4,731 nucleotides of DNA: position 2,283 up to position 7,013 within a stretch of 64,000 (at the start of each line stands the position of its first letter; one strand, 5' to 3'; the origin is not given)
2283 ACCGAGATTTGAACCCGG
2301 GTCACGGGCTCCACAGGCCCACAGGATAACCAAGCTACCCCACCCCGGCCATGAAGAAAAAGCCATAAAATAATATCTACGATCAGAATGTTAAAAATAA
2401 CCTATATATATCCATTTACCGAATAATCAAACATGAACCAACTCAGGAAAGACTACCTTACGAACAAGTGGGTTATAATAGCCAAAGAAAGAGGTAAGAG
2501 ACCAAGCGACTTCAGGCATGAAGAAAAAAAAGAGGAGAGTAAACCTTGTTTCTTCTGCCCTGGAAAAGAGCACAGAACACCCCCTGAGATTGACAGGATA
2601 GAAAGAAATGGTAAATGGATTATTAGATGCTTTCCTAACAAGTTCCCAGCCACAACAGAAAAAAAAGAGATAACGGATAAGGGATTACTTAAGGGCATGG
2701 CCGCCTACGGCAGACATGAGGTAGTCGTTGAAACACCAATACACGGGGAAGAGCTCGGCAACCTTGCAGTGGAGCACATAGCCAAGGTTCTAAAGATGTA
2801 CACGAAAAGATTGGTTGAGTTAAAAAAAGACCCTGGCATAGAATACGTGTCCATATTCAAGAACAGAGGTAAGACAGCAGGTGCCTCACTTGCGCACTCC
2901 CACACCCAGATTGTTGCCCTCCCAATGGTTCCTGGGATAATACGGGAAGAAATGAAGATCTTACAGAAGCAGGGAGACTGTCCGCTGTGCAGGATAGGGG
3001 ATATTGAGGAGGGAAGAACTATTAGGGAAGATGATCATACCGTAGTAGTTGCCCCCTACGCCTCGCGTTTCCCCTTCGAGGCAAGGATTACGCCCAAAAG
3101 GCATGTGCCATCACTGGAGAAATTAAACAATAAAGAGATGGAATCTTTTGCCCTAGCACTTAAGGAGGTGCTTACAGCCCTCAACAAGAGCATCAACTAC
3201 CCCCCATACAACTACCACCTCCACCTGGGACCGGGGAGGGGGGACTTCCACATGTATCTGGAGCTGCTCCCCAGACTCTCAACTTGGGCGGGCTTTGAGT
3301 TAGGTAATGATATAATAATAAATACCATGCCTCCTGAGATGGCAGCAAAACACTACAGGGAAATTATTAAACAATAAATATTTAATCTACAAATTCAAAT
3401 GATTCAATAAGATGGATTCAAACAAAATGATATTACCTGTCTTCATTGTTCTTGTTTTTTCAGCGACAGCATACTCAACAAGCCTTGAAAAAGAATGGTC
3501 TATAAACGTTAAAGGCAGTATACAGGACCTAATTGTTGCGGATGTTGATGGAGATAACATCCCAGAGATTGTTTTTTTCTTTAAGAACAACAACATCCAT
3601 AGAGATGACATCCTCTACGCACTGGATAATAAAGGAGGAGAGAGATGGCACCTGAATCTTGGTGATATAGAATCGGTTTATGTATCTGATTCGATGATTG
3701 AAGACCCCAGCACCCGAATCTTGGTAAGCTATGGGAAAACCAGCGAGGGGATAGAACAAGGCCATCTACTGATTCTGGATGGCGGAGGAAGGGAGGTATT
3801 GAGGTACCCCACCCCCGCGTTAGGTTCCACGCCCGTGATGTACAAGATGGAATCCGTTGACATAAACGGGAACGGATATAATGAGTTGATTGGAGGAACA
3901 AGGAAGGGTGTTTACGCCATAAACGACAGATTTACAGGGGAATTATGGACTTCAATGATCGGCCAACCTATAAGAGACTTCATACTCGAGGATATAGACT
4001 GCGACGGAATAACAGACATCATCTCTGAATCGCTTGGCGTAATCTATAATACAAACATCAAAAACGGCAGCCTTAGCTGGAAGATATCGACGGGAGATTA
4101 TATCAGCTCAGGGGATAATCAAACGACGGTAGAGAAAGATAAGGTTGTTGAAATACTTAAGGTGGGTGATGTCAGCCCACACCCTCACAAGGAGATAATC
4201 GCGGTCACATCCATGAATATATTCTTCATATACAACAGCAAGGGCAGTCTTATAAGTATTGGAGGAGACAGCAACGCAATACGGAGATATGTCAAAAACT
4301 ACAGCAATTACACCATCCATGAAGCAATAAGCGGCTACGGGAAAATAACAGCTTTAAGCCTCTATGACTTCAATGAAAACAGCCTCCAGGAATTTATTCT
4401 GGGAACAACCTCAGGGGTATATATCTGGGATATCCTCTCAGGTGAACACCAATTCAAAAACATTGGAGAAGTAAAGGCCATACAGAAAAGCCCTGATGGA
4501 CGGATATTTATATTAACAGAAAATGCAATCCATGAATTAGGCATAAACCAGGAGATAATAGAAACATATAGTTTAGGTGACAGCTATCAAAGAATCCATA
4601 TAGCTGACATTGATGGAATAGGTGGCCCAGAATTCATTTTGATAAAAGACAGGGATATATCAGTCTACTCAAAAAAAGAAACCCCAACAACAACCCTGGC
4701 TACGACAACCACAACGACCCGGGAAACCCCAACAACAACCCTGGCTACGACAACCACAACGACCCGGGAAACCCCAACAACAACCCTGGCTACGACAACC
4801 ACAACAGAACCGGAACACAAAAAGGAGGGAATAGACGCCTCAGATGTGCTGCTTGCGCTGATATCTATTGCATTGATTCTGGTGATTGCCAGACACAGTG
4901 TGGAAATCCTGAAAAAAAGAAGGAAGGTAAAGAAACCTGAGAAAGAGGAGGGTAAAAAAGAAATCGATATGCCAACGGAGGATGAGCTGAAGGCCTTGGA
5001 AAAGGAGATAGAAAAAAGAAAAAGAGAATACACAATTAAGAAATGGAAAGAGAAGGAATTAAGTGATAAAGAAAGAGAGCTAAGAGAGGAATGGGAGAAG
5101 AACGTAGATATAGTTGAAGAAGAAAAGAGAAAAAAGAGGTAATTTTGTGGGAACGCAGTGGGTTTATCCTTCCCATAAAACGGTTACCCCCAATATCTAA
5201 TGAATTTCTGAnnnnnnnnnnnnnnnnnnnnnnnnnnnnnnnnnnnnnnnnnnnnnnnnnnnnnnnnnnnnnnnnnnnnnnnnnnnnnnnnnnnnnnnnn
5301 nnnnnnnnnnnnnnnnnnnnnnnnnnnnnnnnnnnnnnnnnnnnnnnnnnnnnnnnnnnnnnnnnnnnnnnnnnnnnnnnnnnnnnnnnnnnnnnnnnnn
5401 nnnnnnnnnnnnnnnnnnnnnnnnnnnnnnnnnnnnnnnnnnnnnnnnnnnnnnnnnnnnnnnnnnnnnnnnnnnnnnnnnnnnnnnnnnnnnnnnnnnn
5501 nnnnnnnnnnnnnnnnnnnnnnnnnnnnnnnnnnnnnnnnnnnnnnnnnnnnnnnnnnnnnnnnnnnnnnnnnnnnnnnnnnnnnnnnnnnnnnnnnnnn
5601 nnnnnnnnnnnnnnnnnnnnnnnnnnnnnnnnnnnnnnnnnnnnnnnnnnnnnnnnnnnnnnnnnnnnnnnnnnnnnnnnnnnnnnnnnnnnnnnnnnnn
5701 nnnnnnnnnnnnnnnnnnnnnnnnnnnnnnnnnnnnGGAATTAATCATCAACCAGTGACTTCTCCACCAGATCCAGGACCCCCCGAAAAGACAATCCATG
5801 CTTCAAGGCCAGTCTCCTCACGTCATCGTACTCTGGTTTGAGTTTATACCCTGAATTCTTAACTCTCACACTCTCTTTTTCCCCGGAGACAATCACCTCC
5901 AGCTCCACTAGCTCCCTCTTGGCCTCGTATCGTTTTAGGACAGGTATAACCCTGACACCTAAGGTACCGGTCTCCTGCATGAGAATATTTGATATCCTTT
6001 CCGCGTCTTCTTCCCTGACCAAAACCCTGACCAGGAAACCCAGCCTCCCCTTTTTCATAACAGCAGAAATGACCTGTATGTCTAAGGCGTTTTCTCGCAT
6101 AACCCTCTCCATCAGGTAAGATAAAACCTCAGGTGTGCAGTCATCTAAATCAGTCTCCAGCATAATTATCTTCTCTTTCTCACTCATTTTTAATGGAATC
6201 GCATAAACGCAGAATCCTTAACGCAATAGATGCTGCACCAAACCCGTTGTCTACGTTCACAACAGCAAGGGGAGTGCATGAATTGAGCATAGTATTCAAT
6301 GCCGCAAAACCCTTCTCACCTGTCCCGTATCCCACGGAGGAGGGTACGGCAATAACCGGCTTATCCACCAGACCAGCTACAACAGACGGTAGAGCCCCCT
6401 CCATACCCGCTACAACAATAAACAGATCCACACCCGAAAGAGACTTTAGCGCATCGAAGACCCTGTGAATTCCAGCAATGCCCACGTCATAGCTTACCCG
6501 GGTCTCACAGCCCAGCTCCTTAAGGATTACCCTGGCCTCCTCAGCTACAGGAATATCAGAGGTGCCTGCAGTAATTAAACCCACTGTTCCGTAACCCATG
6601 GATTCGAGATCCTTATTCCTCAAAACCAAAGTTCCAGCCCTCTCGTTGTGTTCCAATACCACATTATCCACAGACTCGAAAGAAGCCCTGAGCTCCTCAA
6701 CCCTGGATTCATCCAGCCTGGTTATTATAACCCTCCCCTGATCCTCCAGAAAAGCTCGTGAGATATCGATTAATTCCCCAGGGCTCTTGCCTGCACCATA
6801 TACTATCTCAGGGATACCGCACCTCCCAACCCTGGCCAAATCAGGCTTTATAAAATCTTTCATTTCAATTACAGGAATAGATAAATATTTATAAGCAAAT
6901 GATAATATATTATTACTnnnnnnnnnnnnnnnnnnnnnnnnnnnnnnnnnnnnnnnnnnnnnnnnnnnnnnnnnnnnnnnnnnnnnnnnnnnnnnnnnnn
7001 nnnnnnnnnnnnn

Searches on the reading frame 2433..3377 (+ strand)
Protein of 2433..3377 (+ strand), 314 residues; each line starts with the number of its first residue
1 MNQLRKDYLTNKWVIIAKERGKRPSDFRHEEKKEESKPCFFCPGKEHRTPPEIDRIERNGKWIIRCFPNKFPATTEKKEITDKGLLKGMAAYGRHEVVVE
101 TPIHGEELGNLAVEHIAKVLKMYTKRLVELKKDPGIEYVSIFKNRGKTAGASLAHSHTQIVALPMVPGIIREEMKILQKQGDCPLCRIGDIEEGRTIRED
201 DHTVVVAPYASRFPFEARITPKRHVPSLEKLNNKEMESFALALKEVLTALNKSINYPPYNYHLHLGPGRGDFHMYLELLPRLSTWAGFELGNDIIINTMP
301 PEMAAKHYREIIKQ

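Call 9: search_protein_families(library=pfam, proteins=[window:2433-3377:+], max_evalue=0.001)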
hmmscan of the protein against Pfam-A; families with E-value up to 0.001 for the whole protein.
window:2433-3377:+ (314 aa): 6 families
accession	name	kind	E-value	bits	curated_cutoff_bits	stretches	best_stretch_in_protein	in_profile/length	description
PF01087.27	GalP_UDP_transf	-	1.9e-18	68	22.1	1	3-167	13-184/184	Galactose-1-phosphate uridyl transferase, N-terminal domain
PF16268.10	DUF4921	-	1e-15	58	28.5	1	109-303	193-388/425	Domain of unknown function (DUF4921)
PF16285.10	DUF4931_N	-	2.6e-09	37.6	24.1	1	96-163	54-121/124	Domain of unknown function (DUF4931) N-terminal domain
PF01230.28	HIT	-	8.8e-07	29.9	21.5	0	196-255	8-67/98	HIT domain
PF02744.22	GalP_UDP_tr_C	-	1.4e-05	25.3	29.2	1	192-249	27-84/165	Galactose-1-phosphate uridyl transferase, C-terminal domain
PF19327.4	Ap4A_phos_N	-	0.00027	20.9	23.1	1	141-168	138-165/177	Ap4A phosphorylase N-terminal domain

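Call 28: find_encoding_contigs(protein=window:2433-3377:+, flank=10000, max_places=4)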
Protein window:2433-3377:+ (314 aa): 4 contigs read that carry it; 3 places shown.
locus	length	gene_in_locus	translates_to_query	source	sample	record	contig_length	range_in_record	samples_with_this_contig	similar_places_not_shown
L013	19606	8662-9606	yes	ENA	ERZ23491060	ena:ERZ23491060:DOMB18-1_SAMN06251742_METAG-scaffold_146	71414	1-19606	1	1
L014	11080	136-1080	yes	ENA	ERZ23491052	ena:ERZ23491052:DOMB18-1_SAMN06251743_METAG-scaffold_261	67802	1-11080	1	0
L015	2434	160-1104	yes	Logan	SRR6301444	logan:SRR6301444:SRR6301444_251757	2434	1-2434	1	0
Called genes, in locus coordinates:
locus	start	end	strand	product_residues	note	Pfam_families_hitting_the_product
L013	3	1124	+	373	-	?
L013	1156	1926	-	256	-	PF07760:DUF1616 (weak)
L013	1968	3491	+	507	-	-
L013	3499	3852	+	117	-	PF07760:DUF1616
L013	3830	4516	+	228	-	PF04509:CheC (weak)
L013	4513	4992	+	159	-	PF03975:CheD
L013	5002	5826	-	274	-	PF03705:CheR_N, PF01739:CheR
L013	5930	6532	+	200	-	-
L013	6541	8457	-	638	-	PF12439:GDE_N, PF06202:GDE_C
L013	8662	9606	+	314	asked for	PF01087:GalP_UDP_transf, PF01230:HIT (faint), PF16285:DUF4931_N, PF16268:DUF4921, PF02744:GalP_UDP_tr_C (weak)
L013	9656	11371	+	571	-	PF13517:FG-GAP_3 (faint)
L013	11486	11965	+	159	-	-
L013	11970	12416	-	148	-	PF01969:Ni_insertion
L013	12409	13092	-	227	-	PF00731:AIRC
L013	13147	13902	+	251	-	PF00142:Fer4_NifH, PF01656:CbiA, PF02374:ArsA_ATPase (faint), PF06564:CBP_BcsQ, PF09140:MipZ (weak), PF10609:ParA, PF13614:AAA_31, PF13500:AAA_26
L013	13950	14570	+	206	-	PF04509:CheC (faint)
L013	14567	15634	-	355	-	PF00072:Response_reg, PF01339:CheB_methylest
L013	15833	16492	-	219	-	PF01584:CheW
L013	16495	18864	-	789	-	PF00672:HAMP (faint), PF00989:PAS (weak), PF08448:PAS_4, PF13426:PAS_9, PF00015:MCPsignal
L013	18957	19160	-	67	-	-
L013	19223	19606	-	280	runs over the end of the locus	PF00142:Fer4_NifH (weak), PF01656:CbiA, PF02374:ArsA_ATPase (faint), PF09140:MipZ (faint), PF10609:ParA (faint), PF13614:AAA_31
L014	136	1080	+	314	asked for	PF01087:GalP_UDP_transf, PF01230:HIT (faint), PF16285:DUF4931_N, PF16268:DUF4921, PF02744:GalP_UDP_tr_C (weak)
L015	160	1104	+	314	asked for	PF01087:GalP_UDP_transf, PF01230:HIT (faint), PF16285:DUF4931_N, PF16268:DUF4921, PF02744:GalP_UDP_tr_C (weak)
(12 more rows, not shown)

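Call 34: search_protein_families(library=ncbifam, proteins=[L013:5930-6532:+, L013:3830-4516:+], max_evalue=0.001)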
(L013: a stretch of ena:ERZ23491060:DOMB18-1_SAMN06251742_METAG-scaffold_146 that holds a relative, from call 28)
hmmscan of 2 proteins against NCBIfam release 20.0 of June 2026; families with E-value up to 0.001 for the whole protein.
L013:5930-6532:+ (200 aa): 2 families
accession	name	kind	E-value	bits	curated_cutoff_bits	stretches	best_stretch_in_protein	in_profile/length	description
NF004723.0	PRK06067.1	subfamily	3.5e-05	23.4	194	1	41-139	64-156/243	flagellar accessory protein FlaH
NF006799.0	PRK09302.1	equivalog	5.5e-05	21.9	408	1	88-183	340-437/515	circadian clock protein KaiC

L013:3830-4516:+ (228 aa): 3 families
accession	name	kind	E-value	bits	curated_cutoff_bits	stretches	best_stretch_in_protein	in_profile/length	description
NF041093.1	CheC_Thtogales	equivalog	1.3e-32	113.4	250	1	3-208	2-199/201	CheY-P phosphatase CheC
NF005275.1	PRK06782.1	equivalog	9.5e-13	47.7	681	1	4-208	210-397/516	flagellar motor switch protein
NF005995.1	PRK08119.1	equivalog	1e-12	48.2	218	1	2-208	32-222/376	flagellar motor switch phosphatase FliY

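Call 92: search_protein_families(library=pfam, proteins=[L013:5930-6532:+], max_evalue=0.01)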
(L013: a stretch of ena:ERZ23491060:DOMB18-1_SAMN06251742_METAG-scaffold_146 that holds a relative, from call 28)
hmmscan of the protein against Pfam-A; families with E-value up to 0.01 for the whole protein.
L013:5930-6532:+ (200 aa): 4 families
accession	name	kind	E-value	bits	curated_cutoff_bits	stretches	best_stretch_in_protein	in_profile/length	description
PF24336.1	DUF7504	-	0.00017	22.6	27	1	88-177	81-178/179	Family of unknown function (DUF7504)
PF06745.19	ATPase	-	0.00033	20.5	26.6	1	40-180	49-189/231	KaiC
PF05763.18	DUF835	-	0.0035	17.6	33.1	1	93-139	57-103/136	Protein of unknown function (DUF835)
PF10483.15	Elong_Iki1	-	0.0041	17.1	22.5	1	82-142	55-119/292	Elongator subunit Iki1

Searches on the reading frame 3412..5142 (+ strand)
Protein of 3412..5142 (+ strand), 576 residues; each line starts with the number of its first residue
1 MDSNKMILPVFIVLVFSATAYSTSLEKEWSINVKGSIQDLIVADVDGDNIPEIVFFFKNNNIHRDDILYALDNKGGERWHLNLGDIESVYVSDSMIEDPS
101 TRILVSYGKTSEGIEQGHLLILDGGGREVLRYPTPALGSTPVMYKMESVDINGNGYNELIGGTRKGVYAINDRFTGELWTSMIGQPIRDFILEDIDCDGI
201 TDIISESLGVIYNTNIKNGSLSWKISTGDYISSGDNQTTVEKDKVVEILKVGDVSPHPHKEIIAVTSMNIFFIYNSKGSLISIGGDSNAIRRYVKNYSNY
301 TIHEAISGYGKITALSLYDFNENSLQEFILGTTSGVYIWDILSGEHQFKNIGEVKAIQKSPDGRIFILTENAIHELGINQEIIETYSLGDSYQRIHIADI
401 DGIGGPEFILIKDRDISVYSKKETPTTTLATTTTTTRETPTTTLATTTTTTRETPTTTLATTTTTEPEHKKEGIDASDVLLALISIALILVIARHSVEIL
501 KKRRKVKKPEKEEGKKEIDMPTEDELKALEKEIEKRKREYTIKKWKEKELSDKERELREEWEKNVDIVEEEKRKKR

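Call 9: search_protein_families(library=pfam, proteins=[window:3412-5142:+], max_evalue=0.001)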
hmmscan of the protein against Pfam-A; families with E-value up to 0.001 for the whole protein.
window:3412-5142:+ (576 aa): 4 families
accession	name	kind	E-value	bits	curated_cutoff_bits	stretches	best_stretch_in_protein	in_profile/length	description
PF13517.12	FG-GAP_3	-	1.2e-07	32.7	26.9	0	150-204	1-60/61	FG-GAP-like repeat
PF14783.12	BBS2_Mid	-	5e-05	23.8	27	0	310-335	78-103/108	Ciliary BBSome complex subunit 2, middle region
PF01839.29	FG-GAP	-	0.00015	22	22.1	0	149-163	8-22/37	FG-GAP repeat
PF15102.11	TMEM154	-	0.00051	20.3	30.3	1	423-517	8-104/153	TMEM154 protein family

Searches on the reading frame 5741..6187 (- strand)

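Call 9: search_protein_families(library=pfam, proteins=[window:5741-6187:-], max_evalue=0.001)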
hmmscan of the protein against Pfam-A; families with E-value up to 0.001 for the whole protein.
window:5741-6187:- (148 aa): 1 family
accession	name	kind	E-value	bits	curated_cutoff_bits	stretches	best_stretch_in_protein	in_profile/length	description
PF01969.22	Ni_insertion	-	1.3e-39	136.8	22.1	1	3-137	241-374/375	Nickel insertion protein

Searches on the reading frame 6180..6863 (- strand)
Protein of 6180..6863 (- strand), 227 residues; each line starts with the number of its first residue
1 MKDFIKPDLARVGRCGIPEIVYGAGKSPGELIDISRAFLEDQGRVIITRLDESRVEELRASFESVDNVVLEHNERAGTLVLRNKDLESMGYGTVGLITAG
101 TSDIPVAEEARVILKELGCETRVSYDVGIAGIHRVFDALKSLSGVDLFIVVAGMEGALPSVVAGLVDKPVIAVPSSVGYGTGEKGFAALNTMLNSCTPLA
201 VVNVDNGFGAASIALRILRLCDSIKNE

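Call 9: search_protein_families(library=pfam, proteins=[window:6180-6863:-], max_evalue=0.001)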
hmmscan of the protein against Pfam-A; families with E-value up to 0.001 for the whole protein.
window:6180-6863:- (227 aa): 1 family
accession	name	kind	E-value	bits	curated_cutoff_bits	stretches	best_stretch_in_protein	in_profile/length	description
PF00731.26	AIRC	-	4.8e-19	68.8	30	1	94-222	2-131/148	AIR carboxylase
